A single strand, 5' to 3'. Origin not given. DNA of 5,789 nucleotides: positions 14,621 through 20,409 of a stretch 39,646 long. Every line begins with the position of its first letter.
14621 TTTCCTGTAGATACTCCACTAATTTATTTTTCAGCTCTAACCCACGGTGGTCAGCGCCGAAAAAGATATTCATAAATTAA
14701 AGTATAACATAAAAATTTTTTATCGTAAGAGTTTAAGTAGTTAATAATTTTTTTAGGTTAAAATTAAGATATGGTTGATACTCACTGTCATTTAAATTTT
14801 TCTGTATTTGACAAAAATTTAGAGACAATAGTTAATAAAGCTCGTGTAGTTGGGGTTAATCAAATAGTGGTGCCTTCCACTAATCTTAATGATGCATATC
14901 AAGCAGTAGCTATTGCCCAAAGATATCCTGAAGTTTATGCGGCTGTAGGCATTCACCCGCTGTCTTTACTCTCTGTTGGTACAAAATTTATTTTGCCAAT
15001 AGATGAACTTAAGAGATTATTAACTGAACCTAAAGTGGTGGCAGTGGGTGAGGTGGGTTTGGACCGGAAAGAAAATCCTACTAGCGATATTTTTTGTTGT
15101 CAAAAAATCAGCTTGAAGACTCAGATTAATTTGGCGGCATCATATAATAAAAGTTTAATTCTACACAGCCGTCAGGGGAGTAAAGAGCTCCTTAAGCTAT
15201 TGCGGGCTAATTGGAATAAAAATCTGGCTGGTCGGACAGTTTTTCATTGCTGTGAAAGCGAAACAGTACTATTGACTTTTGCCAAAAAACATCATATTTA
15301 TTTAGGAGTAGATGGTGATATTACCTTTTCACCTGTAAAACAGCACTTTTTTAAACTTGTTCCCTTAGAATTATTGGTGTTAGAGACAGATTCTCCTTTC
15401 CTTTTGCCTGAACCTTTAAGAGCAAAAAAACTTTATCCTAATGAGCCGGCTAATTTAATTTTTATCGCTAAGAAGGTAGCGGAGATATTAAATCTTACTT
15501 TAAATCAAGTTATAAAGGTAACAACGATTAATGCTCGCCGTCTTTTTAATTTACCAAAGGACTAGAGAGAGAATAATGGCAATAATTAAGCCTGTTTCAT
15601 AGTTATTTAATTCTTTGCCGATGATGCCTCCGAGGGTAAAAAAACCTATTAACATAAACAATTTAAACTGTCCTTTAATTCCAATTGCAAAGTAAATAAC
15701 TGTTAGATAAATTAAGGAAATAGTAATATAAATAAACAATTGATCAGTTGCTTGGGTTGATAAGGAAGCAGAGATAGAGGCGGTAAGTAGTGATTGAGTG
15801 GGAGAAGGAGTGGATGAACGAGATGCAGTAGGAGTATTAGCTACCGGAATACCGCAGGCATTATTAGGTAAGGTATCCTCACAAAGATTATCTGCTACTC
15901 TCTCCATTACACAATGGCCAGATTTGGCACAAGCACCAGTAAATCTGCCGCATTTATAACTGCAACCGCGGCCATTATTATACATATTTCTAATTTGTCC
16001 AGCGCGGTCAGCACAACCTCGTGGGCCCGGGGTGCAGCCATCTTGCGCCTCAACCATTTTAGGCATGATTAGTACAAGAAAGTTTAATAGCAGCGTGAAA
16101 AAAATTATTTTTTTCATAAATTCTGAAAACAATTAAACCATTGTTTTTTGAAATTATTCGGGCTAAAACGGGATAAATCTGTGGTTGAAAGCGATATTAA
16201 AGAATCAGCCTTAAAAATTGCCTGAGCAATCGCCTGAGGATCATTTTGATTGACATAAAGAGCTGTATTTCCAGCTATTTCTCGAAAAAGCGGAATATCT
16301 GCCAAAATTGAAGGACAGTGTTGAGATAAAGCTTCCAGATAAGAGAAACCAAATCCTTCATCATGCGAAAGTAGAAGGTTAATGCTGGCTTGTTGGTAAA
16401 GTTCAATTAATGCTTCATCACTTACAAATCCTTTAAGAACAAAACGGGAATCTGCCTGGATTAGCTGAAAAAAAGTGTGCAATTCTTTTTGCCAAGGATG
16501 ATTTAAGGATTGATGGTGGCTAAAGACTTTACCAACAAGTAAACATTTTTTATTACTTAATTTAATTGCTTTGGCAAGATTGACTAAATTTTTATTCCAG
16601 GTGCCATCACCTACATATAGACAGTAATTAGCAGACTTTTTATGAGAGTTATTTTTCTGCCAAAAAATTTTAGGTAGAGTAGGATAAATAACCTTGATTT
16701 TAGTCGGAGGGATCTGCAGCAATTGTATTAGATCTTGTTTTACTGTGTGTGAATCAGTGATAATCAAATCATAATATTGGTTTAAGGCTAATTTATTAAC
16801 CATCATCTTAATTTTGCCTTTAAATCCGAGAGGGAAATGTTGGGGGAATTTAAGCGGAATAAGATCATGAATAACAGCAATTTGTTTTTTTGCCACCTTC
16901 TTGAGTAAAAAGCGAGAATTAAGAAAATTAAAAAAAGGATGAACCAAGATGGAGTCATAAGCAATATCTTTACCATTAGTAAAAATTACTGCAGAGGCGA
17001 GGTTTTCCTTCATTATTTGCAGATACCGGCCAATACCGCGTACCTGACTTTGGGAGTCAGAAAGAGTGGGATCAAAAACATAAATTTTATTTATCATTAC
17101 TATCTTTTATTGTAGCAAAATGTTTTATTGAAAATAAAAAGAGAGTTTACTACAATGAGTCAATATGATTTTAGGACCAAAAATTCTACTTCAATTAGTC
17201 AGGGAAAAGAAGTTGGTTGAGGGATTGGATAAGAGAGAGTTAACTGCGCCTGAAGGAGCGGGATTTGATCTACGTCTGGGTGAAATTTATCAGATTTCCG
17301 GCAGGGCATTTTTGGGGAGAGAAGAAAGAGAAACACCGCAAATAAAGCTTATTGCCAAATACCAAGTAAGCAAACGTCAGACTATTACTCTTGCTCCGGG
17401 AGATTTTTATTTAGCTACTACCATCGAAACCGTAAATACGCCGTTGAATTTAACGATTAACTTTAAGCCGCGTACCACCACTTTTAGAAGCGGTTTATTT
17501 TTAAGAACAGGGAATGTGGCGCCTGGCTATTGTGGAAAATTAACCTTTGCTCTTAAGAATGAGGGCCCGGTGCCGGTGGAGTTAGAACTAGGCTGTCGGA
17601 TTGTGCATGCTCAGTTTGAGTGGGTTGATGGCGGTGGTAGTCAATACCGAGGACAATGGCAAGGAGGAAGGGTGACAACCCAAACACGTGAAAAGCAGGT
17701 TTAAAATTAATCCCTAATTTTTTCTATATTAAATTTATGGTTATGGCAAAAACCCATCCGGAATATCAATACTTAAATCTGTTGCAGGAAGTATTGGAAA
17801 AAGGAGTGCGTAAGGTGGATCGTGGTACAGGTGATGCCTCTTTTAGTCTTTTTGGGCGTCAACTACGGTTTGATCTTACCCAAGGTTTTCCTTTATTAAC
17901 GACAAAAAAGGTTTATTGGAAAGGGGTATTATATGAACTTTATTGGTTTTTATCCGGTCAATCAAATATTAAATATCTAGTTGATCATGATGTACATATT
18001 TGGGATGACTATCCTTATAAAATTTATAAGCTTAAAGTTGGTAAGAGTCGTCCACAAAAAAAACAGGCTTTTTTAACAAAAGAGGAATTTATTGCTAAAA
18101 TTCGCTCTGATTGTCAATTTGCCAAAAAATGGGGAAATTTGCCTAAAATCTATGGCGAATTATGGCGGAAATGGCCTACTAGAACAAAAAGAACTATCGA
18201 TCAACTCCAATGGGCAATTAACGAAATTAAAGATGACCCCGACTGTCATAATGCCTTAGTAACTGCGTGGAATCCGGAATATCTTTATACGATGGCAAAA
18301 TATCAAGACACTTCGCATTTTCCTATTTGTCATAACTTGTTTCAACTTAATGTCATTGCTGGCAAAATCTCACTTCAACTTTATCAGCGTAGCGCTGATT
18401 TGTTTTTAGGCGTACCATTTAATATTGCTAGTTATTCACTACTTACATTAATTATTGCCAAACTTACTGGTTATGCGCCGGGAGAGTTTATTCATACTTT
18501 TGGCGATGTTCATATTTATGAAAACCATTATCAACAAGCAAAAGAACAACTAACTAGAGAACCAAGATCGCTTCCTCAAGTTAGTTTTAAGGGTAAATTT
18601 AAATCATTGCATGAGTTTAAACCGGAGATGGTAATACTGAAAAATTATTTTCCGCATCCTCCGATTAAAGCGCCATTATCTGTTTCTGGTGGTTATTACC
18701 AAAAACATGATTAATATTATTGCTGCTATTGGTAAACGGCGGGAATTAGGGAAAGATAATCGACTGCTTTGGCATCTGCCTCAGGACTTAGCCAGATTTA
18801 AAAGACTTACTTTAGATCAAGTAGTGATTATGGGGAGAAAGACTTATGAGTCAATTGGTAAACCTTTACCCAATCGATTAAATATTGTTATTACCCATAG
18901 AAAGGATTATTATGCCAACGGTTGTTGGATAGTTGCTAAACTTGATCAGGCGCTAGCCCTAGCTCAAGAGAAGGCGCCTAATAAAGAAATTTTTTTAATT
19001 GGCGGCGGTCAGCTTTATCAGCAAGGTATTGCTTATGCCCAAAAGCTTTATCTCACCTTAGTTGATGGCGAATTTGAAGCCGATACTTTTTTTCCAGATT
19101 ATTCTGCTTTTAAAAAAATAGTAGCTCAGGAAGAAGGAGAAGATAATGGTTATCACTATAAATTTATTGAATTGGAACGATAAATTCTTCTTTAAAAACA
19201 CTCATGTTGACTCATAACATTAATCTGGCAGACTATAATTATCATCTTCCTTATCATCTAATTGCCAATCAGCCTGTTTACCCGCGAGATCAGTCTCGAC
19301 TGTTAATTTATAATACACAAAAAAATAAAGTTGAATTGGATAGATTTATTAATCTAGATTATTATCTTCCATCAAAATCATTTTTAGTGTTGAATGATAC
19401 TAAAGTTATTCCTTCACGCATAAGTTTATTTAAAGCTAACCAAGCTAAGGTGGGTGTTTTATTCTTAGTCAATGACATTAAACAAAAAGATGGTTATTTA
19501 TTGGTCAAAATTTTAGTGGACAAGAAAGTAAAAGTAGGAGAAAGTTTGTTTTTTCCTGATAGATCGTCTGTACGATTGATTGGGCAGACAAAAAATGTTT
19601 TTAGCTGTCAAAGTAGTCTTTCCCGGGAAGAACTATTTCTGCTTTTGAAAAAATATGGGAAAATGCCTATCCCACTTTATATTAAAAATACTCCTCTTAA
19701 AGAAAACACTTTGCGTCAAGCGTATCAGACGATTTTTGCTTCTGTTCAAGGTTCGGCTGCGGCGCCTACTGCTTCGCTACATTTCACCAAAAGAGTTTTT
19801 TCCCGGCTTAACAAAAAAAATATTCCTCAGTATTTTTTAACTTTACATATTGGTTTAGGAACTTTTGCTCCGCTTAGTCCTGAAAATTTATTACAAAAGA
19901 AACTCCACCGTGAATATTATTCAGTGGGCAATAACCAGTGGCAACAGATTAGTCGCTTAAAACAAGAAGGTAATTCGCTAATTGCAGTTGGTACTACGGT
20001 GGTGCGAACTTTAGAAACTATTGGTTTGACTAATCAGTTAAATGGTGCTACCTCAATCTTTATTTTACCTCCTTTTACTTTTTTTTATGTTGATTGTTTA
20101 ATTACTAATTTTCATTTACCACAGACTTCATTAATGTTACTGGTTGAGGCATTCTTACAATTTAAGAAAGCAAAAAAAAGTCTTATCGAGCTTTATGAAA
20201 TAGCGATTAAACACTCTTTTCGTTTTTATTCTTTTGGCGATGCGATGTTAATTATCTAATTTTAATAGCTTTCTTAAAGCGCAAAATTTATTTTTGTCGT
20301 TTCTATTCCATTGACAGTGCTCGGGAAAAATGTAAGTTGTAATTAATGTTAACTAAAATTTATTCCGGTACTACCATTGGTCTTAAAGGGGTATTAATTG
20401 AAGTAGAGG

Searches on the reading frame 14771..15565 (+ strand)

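Call 66: search_protein_families(library=pfam, proteins=[window:14771-15565:+], max_evalue=0.001)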
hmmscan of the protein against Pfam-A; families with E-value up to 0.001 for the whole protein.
window:14771-15565:+ (264 aa): 1 family
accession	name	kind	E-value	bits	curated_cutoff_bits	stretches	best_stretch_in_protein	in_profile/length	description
PF01026.27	TatD_DNase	-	7e-58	196.4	27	1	2-260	1-253/253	TatD related DNase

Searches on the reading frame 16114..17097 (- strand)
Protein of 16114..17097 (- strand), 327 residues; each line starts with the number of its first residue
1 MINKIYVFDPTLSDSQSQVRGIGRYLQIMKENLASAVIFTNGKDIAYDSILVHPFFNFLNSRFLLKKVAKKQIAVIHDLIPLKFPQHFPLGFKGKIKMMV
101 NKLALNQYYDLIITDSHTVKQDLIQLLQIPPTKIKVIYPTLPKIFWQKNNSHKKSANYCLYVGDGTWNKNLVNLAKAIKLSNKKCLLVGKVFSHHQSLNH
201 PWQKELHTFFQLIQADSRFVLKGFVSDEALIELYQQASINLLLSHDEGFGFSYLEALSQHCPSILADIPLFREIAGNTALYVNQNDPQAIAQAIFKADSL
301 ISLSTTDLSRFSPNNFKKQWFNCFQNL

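Call 66: search_protein_families(library=pfam, proteins=[window:16114-17097:-], max_evalue=0.001)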
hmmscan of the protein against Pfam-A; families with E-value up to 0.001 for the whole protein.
window:16114-17097:- (327 aa): 3 families
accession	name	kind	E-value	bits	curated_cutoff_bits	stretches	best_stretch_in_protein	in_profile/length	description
PF00534.26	Glycos_transf_1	-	1.2e-19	71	26.4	1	145-295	4-153/172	Glycosyl transferases group 1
PF13692.12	Glyco_trans_1_4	-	5.3e-15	56.4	27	1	158-295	3-137/142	Glycosyl transferases group 1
PF13439.12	Glyco_transf_4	-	2.3e-07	31.4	28.5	1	46-139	72-164/170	Glycosyltransferase Family 4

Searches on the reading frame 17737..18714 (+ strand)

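Call 66: search_protein_families(library=pfam, proteins=[window:17737-18714:+], max_evalue=0.001)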
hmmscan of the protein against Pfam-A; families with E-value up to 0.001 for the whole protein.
window:17737-18714:+ (325 aa): 1 family
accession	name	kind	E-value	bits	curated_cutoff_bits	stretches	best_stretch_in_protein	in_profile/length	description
PF00303.24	Thymidylat_synt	-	5e-94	314.8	24.3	1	11-316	2-266/266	Thymidylate synthase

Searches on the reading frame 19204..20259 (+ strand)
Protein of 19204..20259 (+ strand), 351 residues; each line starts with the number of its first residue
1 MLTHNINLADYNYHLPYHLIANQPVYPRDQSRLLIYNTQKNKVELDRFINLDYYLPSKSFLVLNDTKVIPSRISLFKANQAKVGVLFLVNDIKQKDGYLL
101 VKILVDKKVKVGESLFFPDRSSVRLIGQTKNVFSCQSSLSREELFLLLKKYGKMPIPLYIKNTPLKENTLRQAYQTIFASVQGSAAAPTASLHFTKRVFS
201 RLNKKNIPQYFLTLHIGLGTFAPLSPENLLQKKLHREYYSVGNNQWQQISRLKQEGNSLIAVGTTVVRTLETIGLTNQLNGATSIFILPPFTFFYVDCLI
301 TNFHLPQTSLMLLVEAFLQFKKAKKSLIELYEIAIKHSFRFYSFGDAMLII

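Call 66: search_protein_families(library=pfam, proteins=[window:19204-20259:+], max_evalue=0.001)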
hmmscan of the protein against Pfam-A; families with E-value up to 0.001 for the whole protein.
window:19204-20259:+ (351 aa): 1 family
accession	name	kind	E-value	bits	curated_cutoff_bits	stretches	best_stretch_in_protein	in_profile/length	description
PF02547.20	Queuosine_synth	-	1.6e-98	330.2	25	1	9-350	2-322/322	Queuosine biosynthesis protein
